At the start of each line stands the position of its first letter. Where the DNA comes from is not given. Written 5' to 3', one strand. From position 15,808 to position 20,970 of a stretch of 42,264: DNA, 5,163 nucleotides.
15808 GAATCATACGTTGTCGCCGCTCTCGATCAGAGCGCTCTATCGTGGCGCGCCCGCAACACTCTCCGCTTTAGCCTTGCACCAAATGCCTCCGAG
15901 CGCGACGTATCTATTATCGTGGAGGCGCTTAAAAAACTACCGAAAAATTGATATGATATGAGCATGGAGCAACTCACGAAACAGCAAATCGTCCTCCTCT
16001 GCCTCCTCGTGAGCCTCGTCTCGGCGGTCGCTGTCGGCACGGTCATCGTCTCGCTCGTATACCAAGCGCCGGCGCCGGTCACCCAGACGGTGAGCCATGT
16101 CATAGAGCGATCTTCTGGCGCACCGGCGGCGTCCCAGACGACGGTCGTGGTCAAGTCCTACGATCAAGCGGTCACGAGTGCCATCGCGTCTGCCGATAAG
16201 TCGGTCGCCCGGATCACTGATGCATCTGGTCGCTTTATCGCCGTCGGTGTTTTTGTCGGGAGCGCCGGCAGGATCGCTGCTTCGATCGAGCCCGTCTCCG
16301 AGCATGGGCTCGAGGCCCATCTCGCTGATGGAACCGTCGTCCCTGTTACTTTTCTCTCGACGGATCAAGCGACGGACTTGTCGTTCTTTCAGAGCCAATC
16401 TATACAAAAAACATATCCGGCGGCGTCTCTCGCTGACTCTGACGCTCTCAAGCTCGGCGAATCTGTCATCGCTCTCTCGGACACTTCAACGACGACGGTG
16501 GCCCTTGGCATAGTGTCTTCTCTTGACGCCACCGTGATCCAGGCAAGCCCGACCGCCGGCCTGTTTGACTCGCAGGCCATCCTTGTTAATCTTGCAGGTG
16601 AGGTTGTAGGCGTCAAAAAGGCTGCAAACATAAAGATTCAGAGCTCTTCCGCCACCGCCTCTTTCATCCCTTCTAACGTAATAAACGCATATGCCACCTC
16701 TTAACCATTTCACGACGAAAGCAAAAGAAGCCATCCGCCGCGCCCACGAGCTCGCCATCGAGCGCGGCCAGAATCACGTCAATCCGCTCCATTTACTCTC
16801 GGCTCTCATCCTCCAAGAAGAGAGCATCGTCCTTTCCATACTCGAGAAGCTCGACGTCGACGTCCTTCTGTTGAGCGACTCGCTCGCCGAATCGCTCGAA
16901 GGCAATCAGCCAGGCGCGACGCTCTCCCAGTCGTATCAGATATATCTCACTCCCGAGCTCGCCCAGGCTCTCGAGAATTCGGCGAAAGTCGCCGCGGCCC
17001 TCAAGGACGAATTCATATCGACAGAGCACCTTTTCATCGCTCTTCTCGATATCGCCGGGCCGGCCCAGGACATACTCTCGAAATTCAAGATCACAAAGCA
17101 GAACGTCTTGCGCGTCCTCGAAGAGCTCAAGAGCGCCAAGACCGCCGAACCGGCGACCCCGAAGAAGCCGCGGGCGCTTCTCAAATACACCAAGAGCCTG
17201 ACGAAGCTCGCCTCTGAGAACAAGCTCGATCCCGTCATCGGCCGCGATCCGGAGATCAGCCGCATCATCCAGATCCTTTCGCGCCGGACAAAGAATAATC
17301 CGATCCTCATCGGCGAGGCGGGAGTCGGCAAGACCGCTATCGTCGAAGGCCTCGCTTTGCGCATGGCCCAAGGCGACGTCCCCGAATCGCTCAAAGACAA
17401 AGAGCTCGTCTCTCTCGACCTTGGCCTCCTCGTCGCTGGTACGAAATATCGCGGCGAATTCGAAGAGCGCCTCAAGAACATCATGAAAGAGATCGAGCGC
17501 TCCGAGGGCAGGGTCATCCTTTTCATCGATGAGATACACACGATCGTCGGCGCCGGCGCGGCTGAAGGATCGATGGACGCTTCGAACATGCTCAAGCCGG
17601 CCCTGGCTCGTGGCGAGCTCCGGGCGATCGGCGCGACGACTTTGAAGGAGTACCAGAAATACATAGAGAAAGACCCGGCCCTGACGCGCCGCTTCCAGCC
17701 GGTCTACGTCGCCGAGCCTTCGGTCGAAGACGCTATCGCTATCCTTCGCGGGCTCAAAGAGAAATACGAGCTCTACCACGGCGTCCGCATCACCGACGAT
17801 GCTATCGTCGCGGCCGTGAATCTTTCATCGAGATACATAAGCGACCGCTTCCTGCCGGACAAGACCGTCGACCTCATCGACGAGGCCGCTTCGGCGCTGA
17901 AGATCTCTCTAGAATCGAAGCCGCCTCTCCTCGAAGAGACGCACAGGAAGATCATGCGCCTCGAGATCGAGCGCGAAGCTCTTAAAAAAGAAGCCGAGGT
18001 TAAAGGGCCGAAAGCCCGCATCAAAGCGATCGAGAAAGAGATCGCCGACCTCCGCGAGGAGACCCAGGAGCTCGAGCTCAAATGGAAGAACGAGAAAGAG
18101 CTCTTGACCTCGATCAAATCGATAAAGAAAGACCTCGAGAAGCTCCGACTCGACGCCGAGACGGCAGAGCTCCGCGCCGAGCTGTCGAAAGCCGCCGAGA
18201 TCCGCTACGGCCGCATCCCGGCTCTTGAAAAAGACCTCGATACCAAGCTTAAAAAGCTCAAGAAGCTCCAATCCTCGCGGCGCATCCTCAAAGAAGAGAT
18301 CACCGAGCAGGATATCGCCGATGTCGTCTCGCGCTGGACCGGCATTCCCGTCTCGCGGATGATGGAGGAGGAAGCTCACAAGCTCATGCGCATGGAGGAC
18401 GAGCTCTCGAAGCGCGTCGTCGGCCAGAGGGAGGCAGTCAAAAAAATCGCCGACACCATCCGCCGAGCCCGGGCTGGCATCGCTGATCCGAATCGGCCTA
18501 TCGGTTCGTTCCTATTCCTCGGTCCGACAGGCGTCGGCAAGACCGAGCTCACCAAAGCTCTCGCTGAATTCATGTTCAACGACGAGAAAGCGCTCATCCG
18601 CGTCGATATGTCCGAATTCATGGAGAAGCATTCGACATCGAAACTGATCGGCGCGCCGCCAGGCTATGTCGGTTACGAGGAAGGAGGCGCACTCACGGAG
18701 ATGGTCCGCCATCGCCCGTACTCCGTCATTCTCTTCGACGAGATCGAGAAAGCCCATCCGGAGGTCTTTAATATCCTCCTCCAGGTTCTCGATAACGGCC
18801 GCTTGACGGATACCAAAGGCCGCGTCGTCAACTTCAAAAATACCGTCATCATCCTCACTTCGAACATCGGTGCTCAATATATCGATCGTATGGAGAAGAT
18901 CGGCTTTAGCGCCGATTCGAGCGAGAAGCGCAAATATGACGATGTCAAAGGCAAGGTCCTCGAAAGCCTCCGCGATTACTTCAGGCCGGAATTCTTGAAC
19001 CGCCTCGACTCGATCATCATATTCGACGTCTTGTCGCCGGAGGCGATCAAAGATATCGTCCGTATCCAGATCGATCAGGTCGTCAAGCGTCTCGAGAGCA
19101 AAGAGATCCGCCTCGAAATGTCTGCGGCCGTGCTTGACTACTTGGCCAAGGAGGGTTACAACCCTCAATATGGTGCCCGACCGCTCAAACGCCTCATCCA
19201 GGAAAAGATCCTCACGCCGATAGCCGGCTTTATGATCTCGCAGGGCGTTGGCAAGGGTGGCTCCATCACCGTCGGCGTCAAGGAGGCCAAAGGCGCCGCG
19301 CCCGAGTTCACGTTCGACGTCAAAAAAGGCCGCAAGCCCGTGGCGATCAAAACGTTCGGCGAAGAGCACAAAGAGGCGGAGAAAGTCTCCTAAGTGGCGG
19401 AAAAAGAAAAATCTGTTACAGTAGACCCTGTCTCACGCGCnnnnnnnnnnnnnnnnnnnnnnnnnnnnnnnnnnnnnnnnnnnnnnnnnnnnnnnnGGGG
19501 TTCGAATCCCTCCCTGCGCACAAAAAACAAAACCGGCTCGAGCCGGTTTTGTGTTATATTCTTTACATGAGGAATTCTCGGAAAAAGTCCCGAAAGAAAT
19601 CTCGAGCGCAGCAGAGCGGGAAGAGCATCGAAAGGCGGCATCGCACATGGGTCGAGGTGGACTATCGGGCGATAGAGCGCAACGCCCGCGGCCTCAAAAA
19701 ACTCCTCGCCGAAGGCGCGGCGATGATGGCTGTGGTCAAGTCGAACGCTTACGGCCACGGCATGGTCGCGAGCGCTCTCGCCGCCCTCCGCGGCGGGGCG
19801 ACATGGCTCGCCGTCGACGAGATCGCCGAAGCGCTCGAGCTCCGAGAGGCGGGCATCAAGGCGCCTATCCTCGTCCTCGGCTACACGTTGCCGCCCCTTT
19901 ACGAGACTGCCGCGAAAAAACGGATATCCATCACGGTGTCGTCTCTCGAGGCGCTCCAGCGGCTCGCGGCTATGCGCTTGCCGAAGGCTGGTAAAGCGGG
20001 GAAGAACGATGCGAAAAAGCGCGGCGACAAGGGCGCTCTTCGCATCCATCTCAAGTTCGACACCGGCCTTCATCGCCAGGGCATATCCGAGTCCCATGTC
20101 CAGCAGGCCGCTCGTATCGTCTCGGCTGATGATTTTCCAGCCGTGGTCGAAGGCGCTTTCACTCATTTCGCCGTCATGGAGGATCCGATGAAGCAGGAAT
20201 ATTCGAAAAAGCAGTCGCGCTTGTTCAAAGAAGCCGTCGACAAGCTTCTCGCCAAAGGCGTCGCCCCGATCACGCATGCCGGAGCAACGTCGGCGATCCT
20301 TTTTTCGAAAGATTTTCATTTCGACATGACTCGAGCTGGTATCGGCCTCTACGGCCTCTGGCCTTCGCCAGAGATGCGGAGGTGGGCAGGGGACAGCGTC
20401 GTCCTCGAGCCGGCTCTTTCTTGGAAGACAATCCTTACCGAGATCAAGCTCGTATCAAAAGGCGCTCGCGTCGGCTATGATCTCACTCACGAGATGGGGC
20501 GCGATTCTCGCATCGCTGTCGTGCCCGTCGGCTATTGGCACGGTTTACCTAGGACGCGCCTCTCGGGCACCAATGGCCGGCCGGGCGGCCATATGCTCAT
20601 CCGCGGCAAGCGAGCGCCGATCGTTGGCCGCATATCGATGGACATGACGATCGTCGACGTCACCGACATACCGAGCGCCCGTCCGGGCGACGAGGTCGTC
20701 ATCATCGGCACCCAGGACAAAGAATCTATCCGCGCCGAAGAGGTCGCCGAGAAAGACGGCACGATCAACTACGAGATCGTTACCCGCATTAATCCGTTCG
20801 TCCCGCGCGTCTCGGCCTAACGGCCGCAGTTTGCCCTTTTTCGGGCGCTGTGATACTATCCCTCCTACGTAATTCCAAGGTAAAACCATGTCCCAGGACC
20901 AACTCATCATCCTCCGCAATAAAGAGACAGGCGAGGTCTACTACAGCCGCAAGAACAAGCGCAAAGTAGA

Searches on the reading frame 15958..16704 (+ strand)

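Call 74: search_protein_families(library=pfam, proteins=[window:15958-16704:+], max_evalue=0.001)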
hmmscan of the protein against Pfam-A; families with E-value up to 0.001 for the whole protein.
window:15958-16704:+ (248 aa): 1 family
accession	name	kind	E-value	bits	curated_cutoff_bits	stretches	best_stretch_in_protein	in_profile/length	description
PF13365.12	Trypsin_2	-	5.7e-08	34.1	27.6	1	108-219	27-144/144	Trypsin-like peptidase domain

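Call 102: search_protein_families(library=padloc, proteins=[window:15958-16704:+], max_evalue=0.001)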
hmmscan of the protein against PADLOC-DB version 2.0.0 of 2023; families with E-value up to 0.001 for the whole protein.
window:15958-16704:+ (248 aa): 0 families

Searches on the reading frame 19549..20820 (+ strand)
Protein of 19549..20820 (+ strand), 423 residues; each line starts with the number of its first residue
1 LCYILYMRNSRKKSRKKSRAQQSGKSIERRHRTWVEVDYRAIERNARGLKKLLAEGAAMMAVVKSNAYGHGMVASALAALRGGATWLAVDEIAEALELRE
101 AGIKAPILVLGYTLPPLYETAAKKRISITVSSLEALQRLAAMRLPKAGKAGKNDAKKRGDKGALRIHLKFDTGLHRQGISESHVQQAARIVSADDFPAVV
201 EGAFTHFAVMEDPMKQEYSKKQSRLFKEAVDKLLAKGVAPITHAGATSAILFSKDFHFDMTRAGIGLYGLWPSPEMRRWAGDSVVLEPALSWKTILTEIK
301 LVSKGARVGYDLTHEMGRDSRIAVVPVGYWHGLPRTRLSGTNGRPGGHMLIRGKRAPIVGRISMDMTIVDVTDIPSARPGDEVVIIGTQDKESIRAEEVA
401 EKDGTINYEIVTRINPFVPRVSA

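Call 74: search_protein_families(library=pfam, proteins=[window:19549-20820:+], max_evalue=0.001)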
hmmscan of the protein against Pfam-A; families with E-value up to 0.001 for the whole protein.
window:19549-20820:+ (423 aa): 2 families
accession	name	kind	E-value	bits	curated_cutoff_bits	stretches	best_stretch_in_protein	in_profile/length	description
PF01168.26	Ala_racemase_N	-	3.2e-57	194.2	24.1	1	37-270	1-218/220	Alanine racemase, N-terminal domain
PF00842.27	Ala_racemase_C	-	2.9e-40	137.2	25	1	289-421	1-126/127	Alanine racemase, C-terminal domain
